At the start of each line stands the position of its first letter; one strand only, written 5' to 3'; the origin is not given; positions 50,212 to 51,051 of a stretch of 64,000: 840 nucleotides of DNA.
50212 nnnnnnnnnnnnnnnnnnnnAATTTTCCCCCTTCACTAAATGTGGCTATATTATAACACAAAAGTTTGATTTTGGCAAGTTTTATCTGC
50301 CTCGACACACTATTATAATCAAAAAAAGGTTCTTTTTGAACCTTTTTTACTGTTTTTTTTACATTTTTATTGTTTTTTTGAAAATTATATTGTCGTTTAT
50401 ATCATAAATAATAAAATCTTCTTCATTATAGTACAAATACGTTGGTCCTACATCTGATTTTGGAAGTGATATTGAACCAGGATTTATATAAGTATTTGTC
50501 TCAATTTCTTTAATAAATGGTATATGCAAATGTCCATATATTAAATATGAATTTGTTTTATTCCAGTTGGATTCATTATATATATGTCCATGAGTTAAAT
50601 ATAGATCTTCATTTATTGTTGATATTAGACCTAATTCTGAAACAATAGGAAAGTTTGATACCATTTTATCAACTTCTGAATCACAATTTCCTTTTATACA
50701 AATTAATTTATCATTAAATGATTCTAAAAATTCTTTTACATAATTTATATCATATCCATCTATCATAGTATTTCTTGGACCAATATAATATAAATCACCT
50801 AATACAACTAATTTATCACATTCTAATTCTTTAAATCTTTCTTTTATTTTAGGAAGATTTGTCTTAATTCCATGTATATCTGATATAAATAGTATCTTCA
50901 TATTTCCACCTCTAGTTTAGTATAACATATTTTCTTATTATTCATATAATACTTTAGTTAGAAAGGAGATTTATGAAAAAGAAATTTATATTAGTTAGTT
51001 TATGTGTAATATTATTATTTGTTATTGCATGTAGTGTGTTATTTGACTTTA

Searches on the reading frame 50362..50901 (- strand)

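Call 74: search_protein_families(library=pfam, proteins=[window:50362-50901:-], max_evalue=0.001)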
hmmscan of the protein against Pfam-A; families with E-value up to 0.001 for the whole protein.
window:50362-50901:- (180 aa): 2 families
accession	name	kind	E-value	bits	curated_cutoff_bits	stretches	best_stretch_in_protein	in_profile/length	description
PF12850.12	Metallophos_2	-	3.8e-21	76.2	27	1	1-158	1-149/154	Calcineurin-like phosphoesterase superfamily domain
PF00149.33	Metallophos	-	5.6e-12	46.9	21.5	1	1-119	1-129/191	Calcineurin-like phosphoesterase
